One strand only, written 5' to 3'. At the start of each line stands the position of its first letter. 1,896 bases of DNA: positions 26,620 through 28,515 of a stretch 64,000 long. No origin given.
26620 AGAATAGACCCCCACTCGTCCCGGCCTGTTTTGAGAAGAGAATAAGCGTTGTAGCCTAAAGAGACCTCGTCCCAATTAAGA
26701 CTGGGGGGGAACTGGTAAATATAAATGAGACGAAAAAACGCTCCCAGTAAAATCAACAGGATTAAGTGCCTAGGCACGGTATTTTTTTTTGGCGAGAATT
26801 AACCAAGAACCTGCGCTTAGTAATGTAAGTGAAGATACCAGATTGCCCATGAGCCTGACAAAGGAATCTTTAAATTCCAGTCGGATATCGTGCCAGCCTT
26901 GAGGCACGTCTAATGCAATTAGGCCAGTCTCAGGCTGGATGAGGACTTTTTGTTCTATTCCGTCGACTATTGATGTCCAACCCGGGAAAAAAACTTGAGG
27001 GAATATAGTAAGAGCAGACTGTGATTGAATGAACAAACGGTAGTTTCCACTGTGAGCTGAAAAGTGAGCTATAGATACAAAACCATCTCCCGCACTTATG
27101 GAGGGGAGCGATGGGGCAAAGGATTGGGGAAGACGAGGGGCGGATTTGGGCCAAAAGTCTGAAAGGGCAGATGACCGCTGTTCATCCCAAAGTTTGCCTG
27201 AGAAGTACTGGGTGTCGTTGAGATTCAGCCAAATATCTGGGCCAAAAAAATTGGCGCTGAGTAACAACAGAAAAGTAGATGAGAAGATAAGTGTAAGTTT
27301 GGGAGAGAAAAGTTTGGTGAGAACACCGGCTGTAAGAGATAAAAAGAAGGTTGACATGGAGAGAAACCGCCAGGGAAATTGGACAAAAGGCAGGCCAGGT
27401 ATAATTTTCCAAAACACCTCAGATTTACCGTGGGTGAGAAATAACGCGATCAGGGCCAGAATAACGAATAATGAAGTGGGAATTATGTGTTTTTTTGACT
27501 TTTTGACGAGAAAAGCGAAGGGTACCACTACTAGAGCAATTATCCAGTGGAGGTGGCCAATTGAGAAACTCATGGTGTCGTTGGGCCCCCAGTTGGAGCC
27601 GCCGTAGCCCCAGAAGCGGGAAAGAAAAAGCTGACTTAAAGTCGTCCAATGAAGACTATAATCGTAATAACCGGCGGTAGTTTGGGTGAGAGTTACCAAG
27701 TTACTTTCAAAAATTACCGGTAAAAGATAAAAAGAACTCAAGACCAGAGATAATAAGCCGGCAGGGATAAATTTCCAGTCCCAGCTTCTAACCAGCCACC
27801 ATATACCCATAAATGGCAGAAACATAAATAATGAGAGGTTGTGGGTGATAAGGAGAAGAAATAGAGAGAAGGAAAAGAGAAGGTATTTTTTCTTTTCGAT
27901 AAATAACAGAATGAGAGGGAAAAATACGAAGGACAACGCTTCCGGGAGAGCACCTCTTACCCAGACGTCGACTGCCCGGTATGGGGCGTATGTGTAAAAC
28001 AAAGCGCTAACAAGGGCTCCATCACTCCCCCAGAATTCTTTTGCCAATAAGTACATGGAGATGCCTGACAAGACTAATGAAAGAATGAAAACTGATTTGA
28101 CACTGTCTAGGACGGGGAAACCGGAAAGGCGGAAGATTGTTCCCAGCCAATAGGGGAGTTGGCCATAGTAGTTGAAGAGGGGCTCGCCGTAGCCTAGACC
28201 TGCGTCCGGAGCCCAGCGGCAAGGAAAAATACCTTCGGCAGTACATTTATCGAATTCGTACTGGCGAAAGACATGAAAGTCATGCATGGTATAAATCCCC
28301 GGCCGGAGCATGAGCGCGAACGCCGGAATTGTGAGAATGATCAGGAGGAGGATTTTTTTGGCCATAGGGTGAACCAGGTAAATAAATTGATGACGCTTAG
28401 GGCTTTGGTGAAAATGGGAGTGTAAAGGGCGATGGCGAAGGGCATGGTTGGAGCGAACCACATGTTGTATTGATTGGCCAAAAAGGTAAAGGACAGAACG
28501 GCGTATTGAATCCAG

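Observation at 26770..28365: Family D pair with '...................' N-terminal module; second copy sits next to the Wzx flippase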

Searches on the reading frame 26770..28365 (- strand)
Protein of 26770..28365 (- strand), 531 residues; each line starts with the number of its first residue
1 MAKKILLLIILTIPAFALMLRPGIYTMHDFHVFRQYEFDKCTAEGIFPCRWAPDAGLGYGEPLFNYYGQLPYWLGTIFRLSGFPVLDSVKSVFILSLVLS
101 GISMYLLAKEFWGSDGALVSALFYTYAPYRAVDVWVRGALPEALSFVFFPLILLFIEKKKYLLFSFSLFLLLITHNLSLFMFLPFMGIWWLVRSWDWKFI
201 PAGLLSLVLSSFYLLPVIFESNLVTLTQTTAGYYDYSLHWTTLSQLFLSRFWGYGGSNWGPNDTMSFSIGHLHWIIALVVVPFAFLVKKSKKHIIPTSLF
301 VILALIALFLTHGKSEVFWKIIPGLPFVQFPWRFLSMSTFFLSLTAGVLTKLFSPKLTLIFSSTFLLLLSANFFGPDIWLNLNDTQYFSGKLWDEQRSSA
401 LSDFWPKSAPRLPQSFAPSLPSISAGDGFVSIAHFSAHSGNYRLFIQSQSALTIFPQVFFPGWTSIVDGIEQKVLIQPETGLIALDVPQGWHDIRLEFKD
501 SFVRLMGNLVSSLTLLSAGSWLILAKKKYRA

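Call 5: search_protein_families(library=pfam, proteins=[window:26770-28365:-], max_evalue=0.1)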
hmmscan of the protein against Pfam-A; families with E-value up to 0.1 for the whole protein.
window:26770-28365:- (531 aa): 0 families

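Call 6: search_protein_families(library=ncbifam, proteins=[window:26770-28365:-], max_evalue=1)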
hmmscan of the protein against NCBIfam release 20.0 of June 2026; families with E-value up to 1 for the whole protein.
window:26770-28365:- (531 aa): 1 family
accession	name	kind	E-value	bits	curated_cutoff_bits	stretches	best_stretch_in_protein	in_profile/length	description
NF002813.0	PRK02958.1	equivalog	0.59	10.3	83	0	265-290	2-25/73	Sec-independent protein translocase subunit TatA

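Call 9: find_homologous_proteins(query=window:26770-28365:-)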
Query window:26770-28365:- (531 aa): 1524 proteins with E <= 0.001 among 8000 candidates; the best 120 are listed.
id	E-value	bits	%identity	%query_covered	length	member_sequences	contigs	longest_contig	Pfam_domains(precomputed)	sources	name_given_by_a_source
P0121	0.0e+0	1189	100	100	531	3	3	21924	-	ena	-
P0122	5.7e-231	786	67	99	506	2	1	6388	-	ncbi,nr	ncbi:hypothetical protein HYS82_02405 [Candidatus Amesbacteria bacterium]|nr:hypothetical protein [C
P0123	4.3e-226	770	67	100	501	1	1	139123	-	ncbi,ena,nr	ncbi:MAG: hypothetical protein G01um101416_108 [Microgenomates group bacterium Gr01-1014_16]|nr:MAG:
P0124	1.7e-212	725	66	99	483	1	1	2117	-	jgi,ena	-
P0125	3.9e-209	714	61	99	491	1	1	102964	-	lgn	-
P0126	6.3e-201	687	61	99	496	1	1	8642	PF10131.16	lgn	-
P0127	1.4e-196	673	58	94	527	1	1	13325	-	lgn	-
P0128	2.9e-196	672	59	99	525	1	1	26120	-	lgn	-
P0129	8.5e-195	667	59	95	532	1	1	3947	-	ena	-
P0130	1.3e-194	666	59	95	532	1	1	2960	-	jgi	jgi:hypothetical protein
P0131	5.6e-190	651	58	97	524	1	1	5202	-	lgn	-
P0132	7.7e-188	644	55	96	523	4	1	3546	-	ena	-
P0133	1.1e-183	630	54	99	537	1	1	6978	-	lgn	-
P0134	2.8e-179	615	55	95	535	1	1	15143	PF10131.16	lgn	-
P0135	1.8e-175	603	53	99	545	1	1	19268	-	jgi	jgi:hypothetical protein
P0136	7.4e-174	598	52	97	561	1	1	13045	PF10131.16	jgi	jgi:hypothetical protein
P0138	2.7e-172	592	53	100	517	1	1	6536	PF10131.16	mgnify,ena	mgnify:CR=1 FL=1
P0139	1.1e-171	590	53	94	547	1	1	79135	PF10131.16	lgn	-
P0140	1.3e-171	590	54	98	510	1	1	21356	PF10131.16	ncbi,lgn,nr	ncbi:MAG: 6-pyruvoyl-tetrahydropterin synthase-related protein [Candidatus Amesbacteria bacterium]|n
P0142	2.3e-171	589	55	100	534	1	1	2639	PF10131.16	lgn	-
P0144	5.5e-171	588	52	97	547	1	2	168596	PF10131.16,PF09586.17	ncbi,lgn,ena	-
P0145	1.0e-170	587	54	98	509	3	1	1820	PF10131.16,PF20176.4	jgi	jgi:uncharacterized membrane protein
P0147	7.9e-169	581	54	99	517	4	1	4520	PF10131.16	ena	-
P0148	2.4e-168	579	52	98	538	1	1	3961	PF10131.16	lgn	-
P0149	5.3e-168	578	51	97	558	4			PF10131.16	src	-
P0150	8.7e-168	578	51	98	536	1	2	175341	PF10131.16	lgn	-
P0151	1.5e-166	573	52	96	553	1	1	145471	PF10131.16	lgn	-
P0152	9.5e-166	571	52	96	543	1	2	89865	PF10131.16,PF09586.17,PF13231.13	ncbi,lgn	-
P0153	1.7e-165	570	52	98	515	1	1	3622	PF10131.16,PF20176.4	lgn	-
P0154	4.1e-165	569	54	96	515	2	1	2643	PF10131.16,PF20176.4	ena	-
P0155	9.8e-165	567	54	98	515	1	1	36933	PF10131.16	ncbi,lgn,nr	ncbi:hypothetical protein HZB69_03940 [Candidatus Amesbacteria bacterium]|nr:hypothetical protein [C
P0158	1.2e-162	561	52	96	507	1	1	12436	PF10131.16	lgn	-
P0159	1.3e-162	560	54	97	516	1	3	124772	PF10131.16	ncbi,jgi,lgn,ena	-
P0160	1.8e-162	560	52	96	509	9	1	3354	PF10131.16,PF13231.13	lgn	-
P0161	2.7e-162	559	50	98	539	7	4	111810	PF10131.16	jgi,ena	-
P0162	4.9e-162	559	52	98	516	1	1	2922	PF10131.16,PF09586.17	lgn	-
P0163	5.9e-162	558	51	98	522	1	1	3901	PF10131.16,PF20176.4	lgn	-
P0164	6.3e-162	558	49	96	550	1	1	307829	PF10131.16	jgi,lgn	-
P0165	9.4e-162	558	52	98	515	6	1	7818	PF10131.16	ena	-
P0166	1.4e-161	557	55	97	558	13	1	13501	PF10131.16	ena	-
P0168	2.9e-161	556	52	95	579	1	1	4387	PF10131.16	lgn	-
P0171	1.4e-160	554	50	98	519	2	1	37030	PF10131.16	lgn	-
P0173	4.1e-160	552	49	98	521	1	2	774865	PF10131.16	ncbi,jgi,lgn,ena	-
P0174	4.4e-160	552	50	98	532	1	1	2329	PF10131.16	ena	-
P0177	8.2e-160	551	52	97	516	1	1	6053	PF10131.16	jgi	jgi:hypothetical protein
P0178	1.7e-159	550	49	100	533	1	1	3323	PF10131.16,PF13231.13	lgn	-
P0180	3.0e-159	549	50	97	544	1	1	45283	PF10131.16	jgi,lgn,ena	-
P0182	2.7e-158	546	49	97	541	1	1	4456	PF10131.16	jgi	jgi:hypothetical protein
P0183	3.6e-158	546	50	96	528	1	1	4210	PF10131.16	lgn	-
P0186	6.6e-158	545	51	98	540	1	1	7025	PF10131.16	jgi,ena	-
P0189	4.3e-157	542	50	96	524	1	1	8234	PF10131.16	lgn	-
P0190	1.9e-156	540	50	97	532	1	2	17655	PF10131.16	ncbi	-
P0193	1.0e-154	534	49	98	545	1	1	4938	PF10131.16,PF13231.13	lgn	-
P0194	4.7e-154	532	47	98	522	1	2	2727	PF10131.16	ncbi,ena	-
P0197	3.0e-153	530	50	95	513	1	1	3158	PF10131.16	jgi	jgi:hypothetical protein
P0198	4.1e-153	529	51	97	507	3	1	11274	PF10131.16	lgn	-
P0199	9.6e-153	528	48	100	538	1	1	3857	PF10131.16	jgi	-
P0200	1.4e-152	527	54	87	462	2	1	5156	PF10131.16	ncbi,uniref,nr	ncbi:MAG: hypothetical protein UV10_C0034G0003 [Candidatus Azambacteria bacterium GW2011_GWA1_42_19]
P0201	1.4e-152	527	47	96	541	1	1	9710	PF10131.16,PF13231.13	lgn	-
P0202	6.8e-152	525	47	98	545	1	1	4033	PF10131.16,PF09586.17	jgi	jgi:hypothetical protein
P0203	8.4e-152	525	49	98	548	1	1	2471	PF10131.16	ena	-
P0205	1.4e-151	524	50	97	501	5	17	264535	PF10131.16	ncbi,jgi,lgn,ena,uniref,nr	ncbi:MAG: hypothetical protein UX99_C0005G0020 [Candidatus Amesbacteria bacterium GW2011_GWB1_47_26]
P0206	1.5e-151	524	51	95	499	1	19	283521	PF10131.16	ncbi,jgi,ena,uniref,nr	ncbi:MAG: hypothetical protein UX80_C0002G0020 [Candidatus Amesbacteria bacterium GW2011_GWA2_47_11b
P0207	1.9e-151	524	49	94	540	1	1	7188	PF10131.16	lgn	-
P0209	6.6e-151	522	48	99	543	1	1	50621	PF10131.16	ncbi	-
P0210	1.5e-150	521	46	96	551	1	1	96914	PF10131.16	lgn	-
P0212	3.5e-150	519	49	98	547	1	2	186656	PF10131.16,PF13231.13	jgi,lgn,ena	jgi:hypothetical protein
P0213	4.3e-150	519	48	96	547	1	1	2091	PF10131.16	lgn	-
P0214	5.3e-150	519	47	95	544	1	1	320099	PF10131.16,PF13231.13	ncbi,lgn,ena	-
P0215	1.6e-149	517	49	98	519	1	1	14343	PF10131.16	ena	-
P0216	2.0e-149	517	47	96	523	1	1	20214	PF10131.16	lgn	-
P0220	2.2e-147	510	47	96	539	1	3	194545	PF10131.16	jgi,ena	-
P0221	3.1e-147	510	48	94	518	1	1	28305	PF10131.16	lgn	-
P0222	3.5e-147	510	46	96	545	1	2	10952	PF10131.16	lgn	-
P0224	6.2e-147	509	48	97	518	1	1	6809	PF10131.16,PF09586.17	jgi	jgi:hypothetical protein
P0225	1.8e-146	507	46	98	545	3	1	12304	PF10131.16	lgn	-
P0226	3.5e-146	506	47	99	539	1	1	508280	PF10131.16,PF09586.17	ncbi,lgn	-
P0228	7.5e-145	502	47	96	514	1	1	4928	PF10131.16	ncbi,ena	-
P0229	7.9e-145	502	50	93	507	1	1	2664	PF10131.16,PF09586.17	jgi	jgi:hypothetical protein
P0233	5.7e-144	499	48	91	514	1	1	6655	PF10131.16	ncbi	-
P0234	5.7e-144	499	48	95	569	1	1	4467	PF09586.17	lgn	-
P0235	4.2e-143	496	46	99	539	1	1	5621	PF10131.16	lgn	-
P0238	9.2e-143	495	47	97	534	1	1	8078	PF10131.16,PF09586.17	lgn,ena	-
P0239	3.3e-142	493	49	94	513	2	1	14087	PF10131.16,PF13231.13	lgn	-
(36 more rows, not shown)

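Call 55: find_encoding_contigs(protein=P0123, flank=8000, max_places=2)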
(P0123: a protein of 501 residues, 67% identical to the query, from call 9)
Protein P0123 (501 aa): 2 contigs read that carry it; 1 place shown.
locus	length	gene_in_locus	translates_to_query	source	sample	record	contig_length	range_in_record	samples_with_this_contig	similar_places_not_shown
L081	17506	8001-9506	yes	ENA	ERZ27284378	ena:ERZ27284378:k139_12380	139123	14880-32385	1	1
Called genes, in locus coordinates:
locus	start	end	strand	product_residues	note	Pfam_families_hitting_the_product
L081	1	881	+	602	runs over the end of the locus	PF13522:GATase_6, PF13537:GATase_7, PF00733:Asn_synthase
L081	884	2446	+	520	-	PF13231:PMT_2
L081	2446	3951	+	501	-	PF13231:PMT_2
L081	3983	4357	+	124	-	-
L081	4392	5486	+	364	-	-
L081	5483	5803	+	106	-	PF00391:PEP-utilizers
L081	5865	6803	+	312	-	PF00294:PfkB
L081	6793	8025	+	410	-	PF03155:Alg6_Alg8 (weak)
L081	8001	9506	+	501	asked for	-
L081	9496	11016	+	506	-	-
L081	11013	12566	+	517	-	-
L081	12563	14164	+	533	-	PF02366:PMT (weak), PF13231:PMT_2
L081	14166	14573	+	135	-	PF00293:NUDIX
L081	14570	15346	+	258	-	PF00535:Glycos_transf_2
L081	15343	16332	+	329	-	PF13439:Glyco_transf_4, PF20706:GT4-conflict (weak), PF00534:Glycos_transf_1, PF13692:Glyco_trans_1_4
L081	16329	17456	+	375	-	PF04188:Mannosyl_trans2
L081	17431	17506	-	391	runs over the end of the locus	PF07690:MFS_1, PF05978:UNC-93 (weak)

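Call 56: find_encoding_contigs(protein=P0206, flank=8000, max_places=2)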
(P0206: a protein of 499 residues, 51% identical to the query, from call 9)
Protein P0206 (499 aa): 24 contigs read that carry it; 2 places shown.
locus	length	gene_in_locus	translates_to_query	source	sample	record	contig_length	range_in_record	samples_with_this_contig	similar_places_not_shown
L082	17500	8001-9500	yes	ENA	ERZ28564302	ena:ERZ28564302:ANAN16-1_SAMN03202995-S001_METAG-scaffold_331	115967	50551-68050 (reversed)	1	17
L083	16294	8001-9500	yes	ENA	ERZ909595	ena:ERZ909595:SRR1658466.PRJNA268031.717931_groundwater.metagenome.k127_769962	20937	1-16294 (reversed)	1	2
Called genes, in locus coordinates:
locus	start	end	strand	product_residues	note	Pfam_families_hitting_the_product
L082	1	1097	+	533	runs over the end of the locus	-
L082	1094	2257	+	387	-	-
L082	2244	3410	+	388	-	-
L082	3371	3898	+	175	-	-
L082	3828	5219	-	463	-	PF13231:PMT_2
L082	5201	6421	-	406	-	-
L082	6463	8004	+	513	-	PF13231:PMT_2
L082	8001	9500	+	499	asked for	PF10131:PTPS_related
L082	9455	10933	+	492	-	-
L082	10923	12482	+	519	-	-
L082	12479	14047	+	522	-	PF13231:PMT_2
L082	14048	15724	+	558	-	-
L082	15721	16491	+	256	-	PF00535:Glycos_transf_2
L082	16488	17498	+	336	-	PF13439:Glyco_transf_4, PF20706:GT4-conflict, PF00534:Glycos_transf_1, PF13692:Glyco_trans_1_4, PF13524:Glyco_trans_1_2 (faint)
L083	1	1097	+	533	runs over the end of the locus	-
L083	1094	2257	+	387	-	-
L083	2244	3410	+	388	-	-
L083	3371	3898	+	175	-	-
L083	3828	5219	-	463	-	PF13231:PMT_2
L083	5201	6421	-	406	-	-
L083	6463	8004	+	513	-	PF13231:PMT_2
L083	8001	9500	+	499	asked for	PF10131:PTPS_related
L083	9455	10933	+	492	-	-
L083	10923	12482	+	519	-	-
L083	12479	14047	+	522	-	PF13231:PMT_2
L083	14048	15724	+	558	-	-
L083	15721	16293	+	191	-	?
